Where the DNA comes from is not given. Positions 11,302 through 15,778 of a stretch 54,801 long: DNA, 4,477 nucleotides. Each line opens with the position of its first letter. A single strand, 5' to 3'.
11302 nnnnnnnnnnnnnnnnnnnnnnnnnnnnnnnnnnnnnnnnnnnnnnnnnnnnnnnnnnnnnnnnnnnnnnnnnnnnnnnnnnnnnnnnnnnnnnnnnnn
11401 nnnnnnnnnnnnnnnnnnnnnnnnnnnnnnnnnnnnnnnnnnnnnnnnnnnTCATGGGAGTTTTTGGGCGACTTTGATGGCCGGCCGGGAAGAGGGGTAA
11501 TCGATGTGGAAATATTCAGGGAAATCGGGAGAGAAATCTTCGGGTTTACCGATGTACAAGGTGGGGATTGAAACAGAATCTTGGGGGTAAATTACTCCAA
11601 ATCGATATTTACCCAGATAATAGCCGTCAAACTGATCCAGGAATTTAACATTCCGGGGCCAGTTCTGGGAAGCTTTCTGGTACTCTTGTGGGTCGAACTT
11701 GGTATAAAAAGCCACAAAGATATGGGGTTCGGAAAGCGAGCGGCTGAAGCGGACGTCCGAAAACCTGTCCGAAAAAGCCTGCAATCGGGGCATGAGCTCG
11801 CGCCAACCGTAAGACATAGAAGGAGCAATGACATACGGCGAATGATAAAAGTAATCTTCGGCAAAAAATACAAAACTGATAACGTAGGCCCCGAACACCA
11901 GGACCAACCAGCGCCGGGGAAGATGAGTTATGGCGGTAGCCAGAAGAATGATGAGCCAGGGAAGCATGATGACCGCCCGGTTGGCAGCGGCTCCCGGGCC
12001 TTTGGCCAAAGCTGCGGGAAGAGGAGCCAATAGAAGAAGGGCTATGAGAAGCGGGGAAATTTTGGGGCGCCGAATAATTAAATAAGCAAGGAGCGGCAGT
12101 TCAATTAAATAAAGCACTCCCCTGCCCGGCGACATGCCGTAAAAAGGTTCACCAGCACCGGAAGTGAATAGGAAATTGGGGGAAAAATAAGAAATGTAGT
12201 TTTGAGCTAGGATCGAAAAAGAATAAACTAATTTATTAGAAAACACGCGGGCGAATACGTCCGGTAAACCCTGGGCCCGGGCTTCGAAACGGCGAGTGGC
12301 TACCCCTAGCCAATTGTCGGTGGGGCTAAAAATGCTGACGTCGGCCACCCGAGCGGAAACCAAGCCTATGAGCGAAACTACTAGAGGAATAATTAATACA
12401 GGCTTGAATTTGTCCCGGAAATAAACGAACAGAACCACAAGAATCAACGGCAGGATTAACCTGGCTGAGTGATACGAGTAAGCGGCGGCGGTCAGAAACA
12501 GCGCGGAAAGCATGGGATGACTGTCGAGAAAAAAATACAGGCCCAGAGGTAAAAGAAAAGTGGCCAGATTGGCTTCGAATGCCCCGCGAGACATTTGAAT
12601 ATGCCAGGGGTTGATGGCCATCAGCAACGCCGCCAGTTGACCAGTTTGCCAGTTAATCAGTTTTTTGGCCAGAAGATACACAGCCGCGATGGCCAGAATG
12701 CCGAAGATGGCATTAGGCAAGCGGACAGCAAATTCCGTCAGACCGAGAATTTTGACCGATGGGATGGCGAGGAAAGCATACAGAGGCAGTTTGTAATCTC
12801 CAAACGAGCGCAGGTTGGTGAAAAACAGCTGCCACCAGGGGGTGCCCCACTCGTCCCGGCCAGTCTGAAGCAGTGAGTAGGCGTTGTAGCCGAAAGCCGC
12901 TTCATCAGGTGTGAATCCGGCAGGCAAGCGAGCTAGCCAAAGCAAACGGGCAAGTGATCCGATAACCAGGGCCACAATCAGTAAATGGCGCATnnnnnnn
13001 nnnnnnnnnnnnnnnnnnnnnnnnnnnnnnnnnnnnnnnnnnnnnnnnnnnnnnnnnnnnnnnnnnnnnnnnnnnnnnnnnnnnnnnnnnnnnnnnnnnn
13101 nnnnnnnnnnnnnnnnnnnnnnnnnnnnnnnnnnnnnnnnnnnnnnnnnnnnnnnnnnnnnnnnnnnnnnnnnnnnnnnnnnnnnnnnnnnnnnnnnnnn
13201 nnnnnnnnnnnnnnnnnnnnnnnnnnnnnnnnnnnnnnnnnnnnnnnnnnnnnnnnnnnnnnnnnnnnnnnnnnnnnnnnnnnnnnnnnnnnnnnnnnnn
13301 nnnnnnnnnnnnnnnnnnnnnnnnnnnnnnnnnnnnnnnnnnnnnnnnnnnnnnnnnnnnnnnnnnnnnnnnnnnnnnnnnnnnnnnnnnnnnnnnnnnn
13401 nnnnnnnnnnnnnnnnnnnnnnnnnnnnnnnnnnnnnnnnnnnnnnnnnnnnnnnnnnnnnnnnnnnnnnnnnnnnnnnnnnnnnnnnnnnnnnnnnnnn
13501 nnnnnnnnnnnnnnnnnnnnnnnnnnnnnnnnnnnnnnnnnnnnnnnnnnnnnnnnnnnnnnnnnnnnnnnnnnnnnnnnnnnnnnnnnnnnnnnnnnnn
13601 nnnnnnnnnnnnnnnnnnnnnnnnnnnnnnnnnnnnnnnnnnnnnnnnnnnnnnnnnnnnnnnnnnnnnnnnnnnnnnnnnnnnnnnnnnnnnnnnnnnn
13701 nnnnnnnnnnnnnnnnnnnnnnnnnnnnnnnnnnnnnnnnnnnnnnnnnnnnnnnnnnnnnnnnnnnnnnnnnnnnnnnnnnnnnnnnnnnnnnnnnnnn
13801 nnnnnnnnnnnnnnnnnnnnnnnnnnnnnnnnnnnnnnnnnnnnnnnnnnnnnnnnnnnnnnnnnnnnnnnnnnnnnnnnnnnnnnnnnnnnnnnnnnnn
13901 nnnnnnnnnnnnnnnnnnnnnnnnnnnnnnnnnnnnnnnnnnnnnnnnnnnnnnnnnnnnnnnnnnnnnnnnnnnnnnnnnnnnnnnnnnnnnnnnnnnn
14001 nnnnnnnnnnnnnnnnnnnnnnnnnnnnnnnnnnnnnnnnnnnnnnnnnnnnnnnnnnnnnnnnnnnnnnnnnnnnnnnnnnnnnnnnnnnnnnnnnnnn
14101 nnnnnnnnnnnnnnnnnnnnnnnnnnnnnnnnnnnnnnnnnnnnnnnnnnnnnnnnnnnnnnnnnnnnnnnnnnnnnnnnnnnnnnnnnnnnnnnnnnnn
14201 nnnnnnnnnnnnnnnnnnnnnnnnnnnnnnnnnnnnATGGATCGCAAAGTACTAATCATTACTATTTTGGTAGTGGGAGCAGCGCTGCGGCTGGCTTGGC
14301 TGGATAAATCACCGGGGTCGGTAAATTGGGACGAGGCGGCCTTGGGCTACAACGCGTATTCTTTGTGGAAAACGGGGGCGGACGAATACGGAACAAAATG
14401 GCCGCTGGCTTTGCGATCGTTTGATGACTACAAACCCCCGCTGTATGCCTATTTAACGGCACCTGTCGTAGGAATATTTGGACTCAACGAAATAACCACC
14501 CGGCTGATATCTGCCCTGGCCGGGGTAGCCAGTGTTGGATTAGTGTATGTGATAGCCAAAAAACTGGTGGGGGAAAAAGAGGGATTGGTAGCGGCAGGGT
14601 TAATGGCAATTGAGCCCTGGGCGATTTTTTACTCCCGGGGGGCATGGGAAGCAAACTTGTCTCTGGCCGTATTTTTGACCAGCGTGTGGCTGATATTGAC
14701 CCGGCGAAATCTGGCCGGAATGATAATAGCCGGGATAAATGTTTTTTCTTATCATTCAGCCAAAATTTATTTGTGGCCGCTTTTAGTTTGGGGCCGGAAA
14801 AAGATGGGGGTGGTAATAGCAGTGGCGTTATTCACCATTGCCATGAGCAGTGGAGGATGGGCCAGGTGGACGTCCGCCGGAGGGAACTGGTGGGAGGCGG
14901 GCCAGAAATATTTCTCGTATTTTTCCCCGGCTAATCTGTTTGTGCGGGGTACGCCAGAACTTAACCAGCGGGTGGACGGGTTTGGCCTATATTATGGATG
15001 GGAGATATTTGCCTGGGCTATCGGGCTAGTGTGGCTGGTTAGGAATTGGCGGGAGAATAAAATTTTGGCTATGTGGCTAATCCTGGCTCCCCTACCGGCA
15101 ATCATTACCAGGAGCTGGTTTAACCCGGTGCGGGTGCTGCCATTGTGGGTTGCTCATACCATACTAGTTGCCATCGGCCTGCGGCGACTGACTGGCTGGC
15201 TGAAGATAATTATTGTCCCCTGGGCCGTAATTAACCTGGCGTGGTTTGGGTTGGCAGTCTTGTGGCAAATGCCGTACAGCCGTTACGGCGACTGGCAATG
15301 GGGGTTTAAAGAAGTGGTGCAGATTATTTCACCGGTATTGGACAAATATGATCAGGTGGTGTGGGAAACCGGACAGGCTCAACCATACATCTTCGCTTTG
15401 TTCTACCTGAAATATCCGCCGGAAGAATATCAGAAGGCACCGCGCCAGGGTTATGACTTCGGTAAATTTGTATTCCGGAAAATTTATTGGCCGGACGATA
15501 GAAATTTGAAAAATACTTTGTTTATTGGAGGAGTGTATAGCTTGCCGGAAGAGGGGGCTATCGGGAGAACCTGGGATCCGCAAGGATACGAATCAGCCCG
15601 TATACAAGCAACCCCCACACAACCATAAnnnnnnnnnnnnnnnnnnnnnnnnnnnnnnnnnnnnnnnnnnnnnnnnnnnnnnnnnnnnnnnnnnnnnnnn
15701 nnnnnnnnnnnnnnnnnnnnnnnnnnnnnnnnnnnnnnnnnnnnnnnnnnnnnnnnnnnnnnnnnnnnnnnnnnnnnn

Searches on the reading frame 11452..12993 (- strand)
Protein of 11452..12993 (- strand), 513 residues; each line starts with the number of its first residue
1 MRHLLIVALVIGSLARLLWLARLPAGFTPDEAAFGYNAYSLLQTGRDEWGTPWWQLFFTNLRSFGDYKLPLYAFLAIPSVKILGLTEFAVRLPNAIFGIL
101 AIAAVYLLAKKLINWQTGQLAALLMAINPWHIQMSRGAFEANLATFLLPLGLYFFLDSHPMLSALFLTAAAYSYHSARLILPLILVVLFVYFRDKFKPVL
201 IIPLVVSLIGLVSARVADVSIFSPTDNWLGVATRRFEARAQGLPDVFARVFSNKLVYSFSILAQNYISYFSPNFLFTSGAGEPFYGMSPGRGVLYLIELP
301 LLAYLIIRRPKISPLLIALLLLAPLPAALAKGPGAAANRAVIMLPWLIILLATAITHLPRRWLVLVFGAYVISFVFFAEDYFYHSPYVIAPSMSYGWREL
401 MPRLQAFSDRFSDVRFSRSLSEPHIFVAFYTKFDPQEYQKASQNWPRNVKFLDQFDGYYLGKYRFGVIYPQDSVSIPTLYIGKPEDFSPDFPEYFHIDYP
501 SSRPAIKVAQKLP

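Call 6: search_protein_families(library=pfam, proteins=[window:11452-12993:-], max_evalue=0.01)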
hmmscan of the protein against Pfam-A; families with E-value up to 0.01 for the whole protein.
window:11452-12993:- (513 aa): 1 family
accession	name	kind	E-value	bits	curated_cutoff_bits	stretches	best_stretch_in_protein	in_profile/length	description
PF13231.12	PMT_2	-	1.3e-07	32.4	26.1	1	70-211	4-151/160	Dolichyl-phosphate-mannose-protein mannosyltransferase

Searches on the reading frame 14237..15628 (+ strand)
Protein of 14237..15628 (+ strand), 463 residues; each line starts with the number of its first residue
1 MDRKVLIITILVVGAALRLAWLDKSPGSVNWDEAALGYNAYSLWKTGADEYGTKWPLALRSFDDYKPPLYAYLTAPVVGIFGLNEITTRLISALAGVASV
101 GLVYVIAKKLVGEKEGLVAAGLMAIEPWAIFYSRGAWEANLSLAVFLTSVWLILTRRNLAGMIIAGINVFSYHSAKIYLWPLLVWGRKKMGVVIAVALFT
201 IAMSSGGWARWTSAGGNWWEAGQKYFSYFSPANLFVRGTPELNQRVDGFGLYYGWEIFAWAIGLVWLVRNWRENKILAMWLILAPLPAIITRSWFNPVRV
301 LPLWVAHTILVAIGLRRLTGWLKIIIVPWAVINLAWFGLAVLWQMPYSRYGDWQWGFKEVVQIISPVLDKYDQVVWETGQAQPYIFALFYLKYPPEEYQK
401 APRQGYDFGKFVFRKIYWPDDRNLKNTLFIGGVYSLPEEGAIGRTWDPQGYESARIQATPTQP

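Call 6: search_protein_families(library=pfam, proteins=[window:14237-15628:+], max_evalue=0.01)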
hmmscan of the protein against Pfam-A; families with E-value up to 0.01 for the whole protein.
window:14237-15628:+ (463 aa): 1 family
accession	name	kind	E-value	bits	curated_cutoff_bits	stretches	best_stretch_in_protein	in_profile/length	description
PF13231.12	PMT_2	-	3.5e-10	40.8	26.1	1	66-155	2-90/160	Dolichyl-phosphate-mannose-protein mannosyltransferase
